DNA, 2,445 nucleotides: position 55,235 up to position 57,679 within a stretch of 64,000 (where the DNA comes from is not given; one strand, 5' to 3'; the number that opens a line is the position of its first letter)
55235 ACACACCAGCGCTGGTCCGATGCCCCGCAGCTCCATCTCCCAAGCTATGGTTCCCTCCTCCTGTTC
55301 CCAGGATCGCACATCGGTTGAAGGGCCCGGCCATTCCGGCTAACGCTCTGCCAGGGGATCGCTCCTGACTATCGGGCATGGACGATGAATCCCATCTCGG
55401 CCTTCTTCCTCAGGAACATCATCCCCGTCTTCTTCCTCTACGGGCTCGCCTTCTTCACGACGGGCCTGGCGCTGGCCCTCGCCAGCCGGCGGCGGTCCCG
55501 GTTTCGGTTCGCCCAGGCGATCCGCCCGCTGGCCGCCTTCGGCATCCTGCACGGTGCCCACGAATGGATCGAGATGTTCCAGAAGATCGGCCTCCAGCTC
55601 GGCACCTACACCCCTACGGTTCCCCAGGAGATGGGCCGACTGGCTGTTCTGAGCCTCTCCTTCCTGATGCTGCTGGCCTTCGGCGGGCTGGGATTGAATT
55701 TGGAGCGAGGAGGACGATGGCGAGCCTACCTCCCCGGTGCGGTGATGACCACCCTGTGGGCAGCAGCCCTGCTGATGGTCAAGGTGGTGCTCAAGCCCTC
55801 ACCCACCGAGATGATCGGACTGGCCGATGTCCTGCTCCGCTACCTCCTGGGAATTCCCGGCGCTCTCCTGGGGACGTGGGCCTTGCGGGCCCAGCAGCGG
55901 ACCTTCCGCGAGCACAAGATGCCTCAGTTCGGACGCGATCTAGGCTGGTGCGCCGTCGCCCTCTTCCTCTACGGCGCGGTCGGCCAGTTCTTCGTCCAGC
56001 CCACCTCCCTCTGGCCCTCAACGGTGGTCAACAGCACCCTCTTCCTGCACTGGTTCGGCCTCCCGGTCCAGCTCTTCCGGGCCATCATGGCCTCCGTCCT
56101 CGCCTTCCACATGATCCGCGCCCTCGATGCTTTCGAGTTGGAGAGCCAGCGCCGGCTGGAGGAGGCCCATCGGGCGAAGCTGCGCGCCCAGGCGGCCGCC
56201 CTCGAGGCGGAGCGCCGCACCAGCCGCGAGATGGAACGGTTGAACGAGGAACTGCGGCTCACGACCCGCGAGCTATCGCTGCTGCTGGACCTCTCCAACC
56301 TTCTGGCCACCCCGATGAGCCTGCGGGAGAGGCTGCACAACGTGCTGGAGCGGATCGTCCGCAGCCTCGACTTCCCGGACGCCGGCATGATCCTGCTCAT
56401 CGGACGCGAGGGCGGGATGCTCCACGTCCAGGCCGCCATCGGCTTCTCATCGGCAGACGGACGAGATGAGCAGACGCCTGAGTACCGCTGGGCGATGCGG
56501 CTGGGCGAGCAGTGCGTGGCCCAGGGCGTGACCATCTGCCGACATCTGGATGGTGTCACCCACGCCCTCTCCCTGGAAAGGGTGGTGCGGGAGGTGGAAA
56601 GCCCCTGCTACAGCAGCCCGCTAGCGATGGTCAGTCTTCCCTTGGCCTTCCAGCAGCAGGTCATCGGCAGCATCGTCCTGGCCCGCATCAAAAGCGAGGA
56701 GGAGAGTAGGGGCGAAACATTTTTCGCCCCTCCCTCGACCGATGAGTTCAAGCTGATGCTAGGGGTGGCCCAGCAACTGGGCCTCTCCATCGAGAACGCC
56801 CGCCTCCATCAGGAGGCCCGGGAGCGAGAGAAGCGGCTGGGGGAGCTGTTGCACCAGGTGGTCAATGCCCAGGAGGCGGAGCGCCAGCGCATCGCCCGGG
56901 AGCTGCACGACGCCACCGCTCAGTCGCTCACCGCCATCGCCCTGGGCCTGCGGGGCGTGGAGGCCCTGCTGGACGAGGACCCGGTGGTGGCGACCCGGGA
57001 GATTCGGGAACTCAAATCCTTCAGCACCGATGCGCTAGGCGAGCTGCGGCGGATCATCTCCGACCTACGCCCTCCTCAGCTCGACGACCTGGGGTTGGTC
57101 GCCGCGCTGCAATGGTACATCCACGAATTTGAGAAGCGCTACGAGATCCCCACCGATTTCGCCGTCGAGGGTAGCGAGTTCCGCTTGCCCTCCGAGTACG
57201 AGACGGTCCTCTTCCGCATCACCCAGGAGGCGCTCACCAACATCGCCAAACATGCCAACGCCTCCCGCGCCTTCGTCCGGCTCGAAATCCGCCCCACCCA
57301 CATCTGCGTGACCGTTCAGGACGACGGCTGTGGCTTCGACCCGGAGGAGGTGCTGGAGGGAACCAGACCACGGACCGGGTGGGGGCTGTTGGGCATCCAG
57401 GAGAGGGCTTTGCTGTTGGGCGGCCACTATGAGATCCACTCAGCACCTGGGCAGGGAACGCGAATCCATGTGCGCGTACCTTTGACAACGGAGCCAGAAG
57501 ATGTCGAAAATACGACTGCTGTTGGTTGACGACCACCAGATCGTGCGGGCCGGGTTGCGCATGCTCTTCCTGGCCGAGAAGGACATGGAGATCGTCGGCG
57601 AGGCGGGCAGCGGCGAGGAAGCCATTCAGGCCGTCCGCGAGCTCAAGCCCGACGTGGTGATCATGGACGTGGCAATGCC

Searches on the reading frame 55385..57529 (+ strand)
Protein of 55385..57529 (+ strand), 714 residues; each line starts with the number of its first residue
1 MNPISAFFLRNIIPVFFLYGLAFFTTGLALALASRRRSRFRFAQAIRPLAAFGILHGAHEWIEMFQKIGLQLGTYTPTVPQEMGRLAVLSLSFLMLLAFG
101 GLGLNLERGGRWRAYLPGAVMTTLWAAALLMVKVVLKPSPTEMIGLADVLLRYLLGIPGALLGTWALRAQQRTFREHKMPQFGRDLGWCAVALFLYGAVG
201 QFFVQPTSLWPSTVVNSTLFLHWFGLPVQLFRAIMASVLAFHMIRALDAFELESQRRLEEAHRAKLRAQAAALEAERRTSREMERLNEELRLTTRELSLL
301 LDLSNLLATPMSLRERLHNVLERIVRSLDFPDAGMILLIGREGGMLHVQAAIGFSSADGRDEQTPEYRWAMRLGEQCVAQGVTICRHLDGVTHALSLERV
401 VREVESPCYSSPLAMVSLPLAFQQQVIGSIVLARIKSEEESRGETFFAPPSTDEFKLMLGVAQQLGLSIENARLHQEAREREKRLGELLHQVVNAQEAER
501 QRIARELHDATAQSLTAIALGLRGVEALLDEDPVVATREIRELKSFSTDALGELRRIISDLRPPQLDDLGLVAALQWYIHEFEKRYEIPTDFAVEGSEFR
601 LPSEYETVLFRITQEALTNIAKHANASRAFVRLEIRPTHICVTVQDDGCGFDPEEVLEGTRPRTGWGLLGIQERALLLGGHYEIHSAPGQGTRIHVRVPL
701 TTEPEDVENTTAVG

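Call 54: search_protein_families(library=pfam, proteins=[window:55385-57529:+], max_evalue=0.001)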
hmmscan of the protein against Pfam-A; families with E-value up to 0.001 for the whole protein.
window:55385-57529:+ (714 aa): 4 families
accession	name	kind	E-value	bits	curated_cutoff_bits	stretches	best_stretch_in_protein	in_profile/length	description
PF07730.19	HisKA_3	-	1.6e-18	67.4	24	1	499-566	1-68/68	Histidine kinase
PF02518.31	HATPase_c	-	5.4e-16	59.4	26.4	1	607-701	4-110/111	Histidine kinase-, DNA gyrase B-, and HSP90-like ATPase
PF13581.12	HATPase_c_2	-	2.9e-06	27.7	27.4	1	613-670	36-104/127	Histidine kinase-like ATPase domain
PF01590.32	GAF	-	8.4e-06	26.8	22.4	1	313-469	2-133/133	GAF domain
